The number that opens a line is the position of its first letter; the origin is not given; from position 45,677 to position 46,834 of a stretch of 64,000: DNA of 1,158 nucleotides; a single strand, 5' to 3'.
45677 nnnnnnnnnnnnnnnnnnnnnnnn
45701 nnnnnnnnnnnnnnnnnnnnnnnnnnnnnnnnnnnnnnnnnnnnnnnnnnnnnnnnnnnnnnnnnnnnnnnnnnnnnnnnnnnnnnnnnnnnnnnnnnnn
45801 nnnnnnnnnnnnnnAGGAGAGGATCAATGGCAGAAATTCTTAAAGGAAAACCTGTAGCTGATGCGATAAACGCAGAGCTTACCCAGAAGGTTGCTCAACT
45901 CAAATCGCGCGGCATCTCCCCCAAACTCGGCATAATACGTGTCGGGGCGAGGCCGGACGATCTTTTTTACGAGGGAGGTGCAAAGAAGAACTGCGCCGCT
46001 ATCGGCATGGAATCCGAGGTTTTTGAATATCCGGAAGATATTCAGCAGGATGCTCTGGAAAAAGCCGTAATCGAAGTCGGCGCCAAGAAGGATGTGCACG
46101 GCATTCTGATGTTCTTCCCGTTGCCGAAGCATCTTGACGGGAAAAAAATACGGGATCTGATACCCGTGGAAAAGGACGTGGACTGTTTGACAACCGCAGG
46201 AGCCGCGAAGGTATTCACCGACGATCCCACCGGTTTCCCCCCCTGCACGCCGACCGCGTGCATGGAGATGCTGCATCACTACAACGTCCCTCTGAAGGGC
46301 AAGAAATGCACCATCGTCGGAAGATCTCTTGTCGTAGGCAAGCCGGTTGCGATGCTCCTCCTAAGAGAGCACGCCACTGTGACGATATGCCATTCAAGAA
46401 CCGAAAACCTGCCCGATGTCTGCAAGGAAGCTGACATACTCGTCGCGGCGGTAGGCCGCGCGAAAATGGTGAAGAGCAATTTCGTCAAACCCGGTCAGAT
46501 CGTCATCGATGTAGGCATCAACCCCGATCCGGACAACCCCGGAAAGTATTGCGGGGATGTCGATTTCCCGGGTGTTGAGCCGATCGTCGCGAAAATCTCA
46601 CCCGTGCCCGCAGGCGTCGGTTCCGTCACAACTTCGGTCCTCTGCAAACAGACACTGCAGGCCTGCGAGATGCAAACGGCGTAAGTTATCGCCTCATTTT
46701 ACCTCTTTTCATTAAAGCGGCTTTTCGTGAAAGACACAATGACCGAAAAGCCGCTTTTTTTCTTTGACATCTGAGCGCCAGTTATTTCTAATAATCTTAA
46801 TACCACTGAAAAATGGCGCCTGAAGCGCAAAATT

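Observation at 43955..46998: Family of ~190-bp palindromic (MITE/REP-like) elements; two direct copies bracket btuF-fchA-folD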

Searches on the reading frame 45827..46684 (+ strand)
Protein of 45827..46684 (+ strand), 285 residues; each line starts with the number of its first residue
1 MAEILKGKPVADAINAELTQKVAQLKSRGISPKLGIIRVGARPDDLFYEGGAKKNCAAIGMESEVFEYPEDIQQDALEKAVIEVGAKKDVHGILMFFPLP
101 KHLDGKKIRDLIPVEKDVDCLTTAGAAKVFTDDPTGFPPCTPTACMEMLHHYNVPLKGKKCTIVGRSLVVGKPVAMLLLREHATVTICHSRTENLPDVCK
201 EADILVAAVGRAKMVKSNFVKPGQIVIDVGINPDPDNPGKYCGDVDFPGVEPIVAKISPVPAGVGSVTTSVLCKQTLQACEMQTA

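Call 22: search_protein_families(library=pfam, proteins=[window:45827-46684:+])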
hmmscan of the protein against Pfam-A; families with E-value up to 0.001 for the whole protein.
window:45827-46684:+ (285 aa): 2 families
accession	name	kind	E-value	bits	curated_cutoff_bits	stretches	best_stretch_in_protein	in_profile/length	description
PF02882.25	THF_DHG_CYH_C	-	4.7e-56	189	27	1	130-283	9-159/160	Tetrahydrofolate dehydrogenase/cyclohydrolase, NAD(P)-binding domain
PF00763.28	THF_DHG_CYH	-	1.9e-32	112.4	32.8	1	5-119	1-115/115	Tetrahydrofolate dehydrogenase/cyclohydrolase, catalytic domain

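Call 25: find_encoding_contigs(protein=window:45827-46684:+, flank=10000, max_places=10)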
Protein window:45827-46684:+ (285 aa): 3 contigs read that carry it; 3 places shown.
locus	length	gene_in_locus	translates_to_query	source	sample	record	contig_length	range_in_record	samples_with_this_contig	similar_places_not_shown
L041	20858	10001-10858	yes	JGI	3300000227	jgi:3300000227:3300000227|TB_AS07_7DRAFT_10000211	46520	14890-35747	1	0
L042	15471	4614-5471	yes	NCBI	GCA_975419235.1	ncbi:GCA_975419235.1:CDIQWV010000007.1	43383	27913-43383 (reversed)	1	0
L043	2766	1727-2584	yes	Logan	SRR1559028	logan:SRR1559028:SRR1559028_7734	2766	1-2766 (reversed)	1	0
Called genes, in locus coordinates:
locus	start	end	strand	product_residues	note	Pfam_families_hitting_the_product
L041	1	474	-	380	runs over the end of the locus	-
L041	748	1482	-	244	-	PF00753:Lactamase_B, PF19583:ODP, PF23023:Anti-Pycsar_Apyc1, PF12706:Lactamase_B_2 (weak)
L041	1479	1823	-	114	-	PF01740:STAS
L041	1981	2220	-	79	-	-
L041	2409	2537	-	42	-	-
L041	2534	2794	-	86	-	-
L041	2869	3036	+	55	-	-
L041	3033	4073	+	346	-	PF01032:FecCD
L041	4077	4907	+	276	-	PF00005:ABC_tran, PF02463:SMC_N (weak), PF13304:AAA_21 (weak)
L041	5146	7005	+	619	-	PF07715:Plug, PF00593:TonB_dep_Rec_b-barrel, PF14905:OMP_b-brl_3 (weak)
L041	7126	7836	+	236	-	PF01902:Diphthami_syn_2_N, PF28410:Diphthami_syn_2_C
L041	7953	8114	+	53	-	PF03544:TonB_C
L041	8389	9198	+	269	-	PF01497:Peripla_BP_2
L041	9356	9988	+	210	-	PF04961:FTCD_C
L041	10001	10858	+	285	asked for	PF00763:THF_DHG_CYH, PF02882:THF_DHG_CYH_C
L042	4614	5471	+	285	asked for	PF00763:THF_DHG_CYH, PF02882:THF_DHG_CYH_C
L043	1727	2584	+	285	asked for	PF00763:THF_DHG_CYH, PF02882:THF_DHG_CYH_C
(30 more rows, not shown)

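Call 30: find_homologous_proteins(query=window:45827-46684:+, max_evalue=1e-60)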
Query window:45827-46684:+ (285 aa): 6330 proteins with E <= 1e-60 among 8000 candidates; the best 120 are listed.
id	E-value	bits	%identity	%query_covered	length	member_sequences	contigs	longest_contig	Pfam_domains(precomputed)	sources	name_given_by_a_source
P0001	8.2e-181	618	96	100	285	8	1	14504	PF02882.26,PF00763.29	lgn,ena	-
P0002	2.4e-171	586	91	100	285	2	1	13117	PF02882.26,PF00763.29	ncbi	-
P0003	3.6e-169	579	89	100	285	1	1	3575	PF02882.26,PF00763.29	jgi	jgi:methylenetetrahydrofolate dehydrogenase (NADP+)/methenyltetrahydrofolate cyclohydrolase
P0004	1.4e-168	577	89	100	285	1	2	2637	PF02882.26,PF00763.29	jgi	jgi:methylenetetrahydrofolate dehydrogenase (NADP+)/methenyltetrahydrofolate cyclohydrolase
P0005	2.6e-167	573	88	100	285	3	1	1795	PF02882.26,PF00763.29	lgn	-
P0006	2.9e-166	570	88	100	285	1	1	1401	PF02882.26,PF00763.29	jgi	jgi:methylenetetrahydrofolate dehydrogenase (NADP+)/methenyltetrahydrofolate cyclohydrolase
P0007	2.7e-165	567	87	100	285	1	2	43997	PF02882.26,PF00763.29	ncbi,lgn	-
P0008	3.7e-165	566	88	100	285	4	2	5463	PF02882.26,PF00763.29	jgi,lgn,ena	-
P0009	4.4e-165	566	88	100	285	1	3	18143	PF02882.26,PF00763.29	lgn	-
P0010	5.2e-165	566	87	100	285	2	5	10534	PF02882.26,PF00763.29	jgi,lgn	-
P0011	6.7e-165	565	87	100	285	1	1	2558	PF02882.26,PF00763.29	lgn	-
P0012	8.2e-165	565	87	100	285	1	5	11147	PF02882.26,PF00763.29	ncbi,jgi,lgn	jgi:methylenetetrahydrofolate dehydrogenase (NADP+)/methenyltetrahydrofolate cyclohydrolase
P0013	1.9e-164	564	86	100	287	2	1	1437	PF02882.26,PF00763.29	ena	-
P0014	8.0e-164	562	86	100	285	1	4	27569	PF02882.26,PF00763.29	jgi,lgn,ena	jgi:methylenetetrahydrofolate dehydrogenase (NADP+)/methenyltetrahydrofolate cyclohydrolase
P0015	8.6e-164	562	86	100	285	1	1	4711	PF02882.26,PF00763.29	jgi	-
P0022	2.3e-162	557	86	100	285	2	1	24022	PF02882.26,PF00763.29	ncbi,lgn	ncbi:MAG: bifunctional 5,10-methylenetetrahydrofolate dehydrogenase/5,10-methenyltetrahydrofolate cy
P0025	5.0e-159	546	84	99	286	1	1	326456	PF02882.26,PF00763.29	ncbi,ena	-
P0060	1.3e-156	538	82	100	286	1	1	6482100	PF02882.26,PF00763.29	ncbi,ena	-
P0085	2.0e-154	531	82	100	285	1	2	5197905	PF02882.26,PF00763.29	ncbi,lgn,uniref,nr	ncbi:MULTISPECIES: bifunctional 5,10-methylenetetrahydrofolate dehydrogenase/5,10-methenyltetrahydro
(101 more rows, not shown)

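Call 31: find_encoding_contigs(protein=P0001, flank=10000, max_places=4)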
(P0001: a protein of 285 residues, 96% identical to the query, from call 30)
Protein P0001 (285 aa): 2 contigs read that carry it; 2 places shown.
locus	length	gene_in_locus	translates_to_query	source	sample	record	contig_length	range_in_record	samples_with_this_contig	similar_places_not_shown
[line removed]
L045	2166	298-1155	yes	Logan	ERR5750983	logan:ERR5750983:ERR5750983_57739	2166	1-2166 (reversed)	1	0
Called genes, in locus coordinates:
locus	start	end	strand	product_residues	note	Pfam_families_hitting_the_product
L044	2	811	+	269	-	?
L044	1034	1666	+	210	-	PF04961:FTCD_C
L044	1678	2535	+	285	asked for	PF00763:THF_DHG_CYH, PF02882:THF_DHG_CYH_C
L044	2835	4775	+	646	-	PF14691:Fer4_20 (weak), PF07992:Pyr_redox_2, PF00890:FAD_binding_2 (weak), PF01266:DAO (weak), PF13450:NAD_binding_8, PF12838:Fer4_7 (weak), PF13187:Fer4_9 (weak), PF02662:FlpD, +5 more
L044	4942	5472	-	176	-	PF01966:HD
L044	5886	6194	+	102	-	PF01883:FeS_assembly_P (weak)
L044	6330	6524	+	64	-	PF13370:Fer4_13, PF13459:Fer4_15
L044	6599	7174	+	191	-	PF02915:Rubrerythrin, PF23458:DUF7130 (weak), PF21349:RUBY_RBDX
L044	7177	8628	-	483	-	PF01406:tRNA-synt_1e, PF00133:tRNA-synt_1 (faint), PF09334:tRNA-synt_1g, PF01921:tRNA-synt_1f (weak), PF09190:DALR_2, PF23493:CysS_C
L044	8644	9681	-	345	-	PF01118:Semialdhyde_dh, PF22698:Semialdhyde_dhC_1, PF02774:Semialdhyde_dhC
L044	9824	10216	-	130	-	PF00380:Ribosomal_S9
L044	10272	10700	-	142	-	PF00572:Ribosomal_L13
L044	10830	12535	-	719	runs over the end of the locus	PF19838:LptD_2, PF04453:LptD, PF19838:LptD_2 (weak)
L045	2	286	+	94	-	?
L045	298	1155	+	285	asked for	PF00763:THF_DHG_CYH, PF02882:THF_DHG_CYH_C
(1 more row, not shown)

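Call 32: find_encoding_contigs(protein=P0002, flank=10000, max_places=4)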
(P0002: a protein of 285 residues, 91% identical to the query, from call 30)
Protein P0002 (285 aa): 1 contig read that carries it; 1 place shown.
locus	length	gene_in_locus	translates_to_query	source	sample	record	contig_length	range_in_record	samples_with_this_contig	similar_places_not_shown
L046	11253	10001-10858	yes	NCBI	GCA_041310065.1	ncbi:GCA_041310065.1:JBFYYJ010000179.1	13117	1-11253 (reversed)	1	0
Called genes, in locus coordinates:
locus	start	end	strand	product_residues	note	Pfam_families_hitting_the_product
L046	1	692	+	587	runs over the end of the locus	PF01039:Carboxyl_trans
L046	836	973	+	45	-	PF04277:OAD_gamma (weak)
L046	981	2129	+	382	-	PF03977:OAD_beta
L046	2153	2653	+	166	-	PF03205:MobB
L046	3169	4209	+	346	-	PF01032:FecCD, PF00950:ABC-3 (weak)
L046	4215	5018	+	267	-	PF00005:ABC_tran, PF02463:SMC_N (weak), PF13304:AAA_21 (weak)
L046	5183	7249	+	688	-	PF07715:Plug, PF00593:TonB_dep_Rec_b-barrel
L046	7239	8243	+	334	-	PF03544:TonB_C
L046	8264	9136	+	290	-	PF01497:Peripla_BP_2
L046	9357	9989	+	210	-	PF04961:FTCD_C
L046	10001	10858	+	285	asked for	PF00763:THF_DHG_CYH, PF02882:THF_DHG_CYH_C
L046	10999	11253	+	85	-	?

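Call 33: find_encoding_contigs(protein=P0007, flank=10000, max_places=4)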
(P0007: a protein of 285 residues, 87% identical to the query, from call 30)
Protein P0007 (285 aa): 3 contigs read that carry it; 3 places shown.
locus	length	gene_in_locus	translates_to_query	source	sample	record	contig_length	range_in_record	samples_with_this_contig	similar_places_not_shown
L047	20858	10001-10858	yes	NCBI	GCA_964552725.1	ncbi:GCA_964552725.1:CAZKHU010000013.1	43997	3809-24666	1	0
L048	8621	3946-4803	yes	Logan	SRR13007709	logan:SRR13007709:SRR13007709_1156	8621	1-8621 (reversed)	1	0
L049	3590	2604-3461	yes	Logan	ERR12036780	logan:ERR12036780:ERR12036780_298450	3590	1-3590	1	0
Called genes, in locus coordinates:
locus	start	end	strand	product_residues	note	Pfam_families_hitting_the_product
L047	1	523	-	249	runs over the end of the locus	PF02348:CTP_transf_3, PF12804:NTP_transf_3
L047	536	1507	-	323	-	PF01073:3Beta_HSD, PF01370:Epimerase, PF04321:RmlD_sub_bind (weak), PF16363:GDP_Man_Dehyd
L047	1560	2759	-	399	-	PF01041:DegT_DnrJ_EryC1, PF01053:Cys_Met_Meta_PP (weak), PF01212:Beta_elim_lyase, PF00155:Aminotran_1_2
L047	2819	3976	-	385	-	PF00465:Fe-ADH, PF13685:Fe-ADH_2, PF25137:ADH_Fe_C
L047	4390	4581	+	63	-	PF08984:DUF1858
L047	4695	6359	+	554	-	PF03063:Prismane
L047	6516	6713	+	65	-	PF02335:Cytochrom_C552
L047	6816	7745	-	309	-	PF02558:ApbA, PF08546:ApbA_C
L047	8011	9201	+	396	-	PF01321:Creatinase_N, PF00557:Peptidase_M24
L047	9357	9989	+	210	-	PF04961:FTCD_C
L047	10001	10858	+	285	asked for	PF00763:THF_DHG_CYH, PF02882:THF_DHG_CYH_C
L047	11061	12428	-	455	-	PF14522:Cytochrome_C7 (faint), PF14537:Cytochrom_c3_2 (faint), PF11783:Cytochrome_cB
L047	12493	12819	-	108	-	-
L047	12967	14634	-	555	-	PF11853:DUF3373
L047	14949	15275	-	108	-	PF01022:HTH_5, PF12802:MarR_2 (weak)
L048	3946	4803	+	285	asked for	PF00763:THF_DHG_CYH, PF02882:THF_DHG_CYH_C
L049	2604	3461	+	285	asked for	PF00763:THF_DHG_CYH, PF02882:THF_DHG_CYH_C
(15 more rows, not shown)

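Call 56: list_cluster_members(proteins=[P0085, P0060, P0022, P0002, P0025])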
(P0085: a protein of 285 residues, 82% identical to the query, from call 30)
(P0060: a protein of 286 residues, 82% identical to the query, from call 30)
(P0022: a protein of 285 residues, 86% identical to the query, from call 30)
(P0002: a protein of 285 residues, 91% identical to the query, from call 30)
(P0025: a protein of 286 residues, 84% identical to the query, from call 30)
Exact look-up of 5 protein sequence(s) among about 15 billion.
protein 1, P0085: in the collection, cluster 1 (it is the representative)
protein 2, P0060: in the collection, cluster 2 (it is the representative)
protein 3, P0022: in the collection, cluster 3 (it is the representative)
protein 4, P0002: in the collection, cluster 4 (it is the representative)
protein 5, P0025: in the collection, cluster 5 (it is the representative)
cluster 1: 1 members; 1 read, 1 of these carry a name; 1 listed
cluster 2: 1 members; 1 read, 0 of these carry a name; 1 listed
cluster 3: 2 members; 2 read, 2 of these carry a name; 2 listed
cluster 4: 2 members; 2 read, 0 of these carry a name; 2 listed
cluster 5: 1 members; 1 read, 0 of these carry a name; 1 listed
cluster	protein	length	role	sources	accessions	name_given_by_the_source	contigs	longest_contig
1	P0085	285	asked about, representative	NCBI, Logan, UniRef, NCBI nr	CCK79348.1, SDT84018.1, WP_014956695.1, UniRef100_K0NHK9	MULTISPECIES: bifunctional 5,10-methylenetetrahydrofolate ... | Bifunctional protein FolD n=2 Tax=Desulfobacula TaxID=28222 RepID=K0NHK9_DESTT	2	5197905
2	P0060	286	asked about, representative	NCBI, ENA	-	-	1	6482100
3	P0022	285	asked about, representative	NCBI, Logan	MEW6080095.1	MAG: bifunctional 5,10-methylenetetrahydrofolate ...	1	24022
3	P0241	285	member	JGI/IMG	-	methylenetetrahydrofolate dehydrogenase (NADP+) / methenyltetrahydrofolate cyclohydrolase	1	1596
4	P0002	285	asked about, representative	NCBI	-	-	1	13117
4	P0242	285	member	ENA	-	-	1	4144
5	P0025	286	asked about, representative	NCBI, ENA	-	-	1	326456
